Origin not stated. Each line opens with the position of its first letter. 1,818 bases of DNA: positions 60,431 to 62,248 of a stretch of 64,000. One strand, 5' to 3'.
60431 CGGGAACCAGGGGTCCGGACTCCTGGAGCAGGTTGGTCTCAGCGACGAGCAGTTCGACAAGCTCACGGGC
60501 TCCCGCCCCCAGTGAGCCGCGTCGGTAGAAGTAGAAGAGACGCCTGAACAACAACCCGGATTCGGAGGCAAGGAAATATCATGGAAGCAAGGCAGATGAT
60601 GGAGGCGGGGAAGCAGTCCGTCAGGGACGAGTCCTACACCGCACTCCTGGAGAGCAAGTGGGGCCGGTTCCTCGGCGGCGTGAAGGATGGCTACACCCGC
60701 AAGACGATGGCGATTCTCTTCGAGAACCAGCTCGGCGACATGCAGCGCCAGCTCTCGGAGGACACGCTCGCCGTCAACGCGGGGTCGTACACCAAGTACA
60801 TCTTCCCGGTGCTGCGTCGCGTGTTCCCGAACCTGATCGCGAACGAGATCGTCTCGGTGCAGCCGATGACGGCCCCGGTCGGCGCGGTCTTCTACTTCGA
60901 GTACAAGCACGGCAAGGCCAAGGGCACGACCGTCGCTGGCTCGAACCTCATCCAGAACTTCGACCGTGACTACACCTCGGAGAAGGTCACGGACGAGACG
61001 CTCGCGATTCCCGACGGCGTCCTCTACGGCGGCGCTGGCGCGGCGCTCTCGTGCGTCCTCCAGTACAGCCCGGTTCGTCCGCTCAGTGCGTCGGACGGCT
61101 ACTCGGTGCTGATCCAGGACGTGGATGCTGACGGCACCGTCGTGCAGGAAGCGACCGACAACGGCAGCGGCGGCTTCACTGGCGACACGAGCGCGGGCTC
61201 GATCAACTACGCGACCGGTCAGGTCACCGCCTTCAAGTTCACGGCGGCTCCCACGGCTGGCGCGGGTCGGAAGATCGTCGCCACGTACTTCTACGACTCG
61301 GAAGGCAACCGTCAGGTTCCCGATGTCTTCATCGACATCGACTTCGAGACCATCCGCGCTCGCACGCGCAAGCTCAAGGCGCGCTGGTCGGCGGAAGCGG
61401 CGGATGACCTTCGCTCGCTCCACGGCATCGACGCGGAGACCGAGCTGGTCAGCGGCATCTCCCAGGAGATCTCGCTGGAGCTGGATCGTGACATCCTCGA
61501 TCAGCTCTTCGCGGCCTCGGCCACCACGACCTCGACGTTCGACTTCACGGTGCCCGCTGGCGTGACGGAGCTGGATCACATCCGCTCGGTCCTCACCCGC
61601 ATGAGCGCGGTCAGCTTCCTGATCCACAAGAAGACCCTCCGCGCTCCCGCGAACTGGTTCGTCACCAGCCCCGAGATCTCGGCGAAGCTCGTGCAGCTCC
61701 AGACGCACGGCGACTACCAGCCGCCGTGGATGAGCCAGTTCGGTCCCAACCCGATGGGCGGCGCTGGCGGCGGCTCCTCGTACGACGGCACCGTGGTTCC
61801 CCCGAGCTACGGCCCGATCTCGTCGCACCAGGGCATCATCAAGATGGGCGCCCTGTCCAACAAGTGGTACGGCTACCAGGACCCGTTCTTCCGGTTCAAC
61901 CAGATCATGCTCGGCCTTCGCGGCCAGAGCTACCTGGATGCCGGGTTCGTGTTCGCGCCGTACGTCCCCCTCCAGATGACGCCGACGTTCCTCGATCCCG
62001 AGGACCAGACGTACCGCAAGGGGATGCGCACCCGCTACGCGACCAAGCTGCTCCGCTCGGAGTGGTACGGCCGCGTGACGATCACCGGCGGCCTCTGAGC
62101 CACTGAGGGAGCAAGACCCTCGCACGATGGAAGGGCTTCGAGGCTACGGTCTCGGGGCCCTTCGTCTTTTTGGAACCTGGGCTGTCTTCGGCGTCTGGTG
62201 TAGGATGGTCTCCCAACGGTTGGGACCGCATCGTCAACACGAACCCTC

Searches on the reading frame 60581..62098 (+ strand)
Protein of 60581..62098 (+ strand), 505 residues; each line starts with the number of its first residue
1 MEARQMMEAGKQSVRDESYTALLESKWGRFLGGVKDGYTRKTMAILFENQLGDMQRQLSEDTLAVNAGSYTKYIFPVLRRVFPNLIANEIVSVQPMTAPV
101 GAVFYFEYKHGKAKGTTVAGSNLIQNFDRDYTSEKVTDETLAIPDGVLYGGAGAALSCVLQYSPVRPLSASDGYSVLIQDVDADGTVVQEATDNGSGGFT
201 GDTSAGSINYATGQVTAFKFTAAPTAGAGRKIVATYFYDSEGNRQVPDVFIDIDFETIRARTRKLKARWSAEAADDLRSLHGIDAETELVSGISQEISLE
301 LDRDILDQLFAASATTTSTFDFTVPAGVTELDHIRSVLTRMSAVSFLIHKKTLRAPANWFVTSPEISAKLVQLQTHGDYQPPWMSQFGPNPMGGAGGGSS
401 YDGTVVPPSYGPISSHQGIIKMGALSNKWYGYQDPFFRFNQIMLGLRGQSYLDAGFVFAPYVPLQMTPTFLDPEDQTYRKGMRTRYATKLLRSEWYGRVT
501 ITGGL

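Call 76: search_protein_families(library=pfam, proteins=[window:60581-62098:+], max_evalue=0.001)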
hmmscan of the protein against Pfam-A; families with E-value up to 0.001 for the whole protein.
window:60581-62098:+ (505 aa): 1 family
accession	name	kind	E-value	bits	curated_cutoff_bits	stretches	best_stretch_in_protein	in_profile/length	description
PF07068.17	Gp23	-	1.5e-62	212.6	24.4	2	70-383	4-269/376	Major capsid protein Gp23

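Call 84: search_dna_similar(query=window:60581-62098:+, collection=phages, mode=protein, max_rows=12)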
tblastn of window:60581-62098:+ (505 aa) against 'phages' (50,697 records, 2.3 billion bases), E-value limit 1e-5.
Records with a match: 2133; places in all: 2134; records where one place covers at least 80% of the query: 1231.
Best place of each record, by identity: <60% 2133.
By first word of the organism name: Escherichia 640; Synechococcus 340; Klebsiella 286; Shigella 83; Aeromonas 83; Acinetobacter 69; Cyanophage 61; Vibrio 60; Enterobacter 55; Campylobacter 53; and 58 more.
By host as written in the record: - 314; Escherichia coli 273; Synechococcus 107; Klebsiella pneumoniae 96; Synechococcus sp. 38; Synechococcus sp. WH7803 28; Escherichia coli O157:H7 28; Escherichia coli B 28; and 488 more.
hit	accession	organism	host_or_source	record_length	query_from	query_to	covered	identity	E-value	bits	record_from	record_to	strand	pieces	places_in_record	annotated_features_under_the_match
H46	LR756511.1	uncultured phage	metagenomic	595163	34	501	93%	33.7%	4e-70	249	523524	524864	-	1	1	record has no annotation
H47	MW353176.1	Flavobacterium phage vB_FspM_immuto_3-5A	Flavobacterium sp. LMO8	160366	1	502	99%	28.6%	9e-47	180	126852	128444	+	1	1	major capsid protein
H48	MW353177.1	Flavobacterium phage vB_FspM_immuto_13-6C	Flavobacterium sp. LMO8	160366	1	502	99%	28.6%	9e-47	180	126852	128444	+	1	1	major capsid protein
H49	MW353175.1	Flavobacterium phage vB_FspM_immuto_2-6A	Flavobacterium sp. LMO8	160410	1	502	99%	28.6%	9e-47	180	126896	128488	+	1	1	major capsid protein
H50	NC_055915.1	Flavobacterium phage vB_FspM_immuto_2-6A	Flavobacterium sp. LMO8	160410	1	502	99%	28.6%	9e-47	180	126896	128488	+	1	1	major capsid protein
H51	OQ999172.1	Listeria phage LIS04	Listeria innocua ATCC 51742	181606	22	498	94%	28.9%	9e-40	160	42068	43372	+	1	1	major capsid protein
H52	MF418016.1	Bacillus phage vB_BceM-HSE3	Bacillus cereus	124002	42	501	91%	29.3%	2e-38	155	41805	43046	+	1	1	major capsid protein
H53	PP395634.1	Microcystis phage Mel-JY01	Microcystis elabens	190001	3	501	99%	26.9%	5e-48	184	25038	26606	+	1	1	capsid protein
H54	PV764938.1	Sinorhizobium phage Phosso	Sinohrizobium meliloti NRRL L-50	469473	14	486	86%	30.5%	2e-14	153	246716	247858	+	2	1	major capsid protein | DNA double-strand break repair Rad50 ATPase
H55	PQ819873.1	Streptococcus phage vB_SagM-GXN1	Streptococcus agalactiae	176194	40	502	92%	27.7%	2e-30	131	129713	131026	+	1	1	major capsid protein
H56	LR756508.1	uncultured phage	metagenomic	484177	4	501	80%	31.0%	1e-35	215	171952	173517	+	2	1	record has no annotation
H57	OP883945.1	Stenotrophomonas phage CM1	Stenotrophomonas maltophilia SRM01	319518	22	502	95%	26.0%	3e-25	116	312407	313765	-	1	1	record has no annotation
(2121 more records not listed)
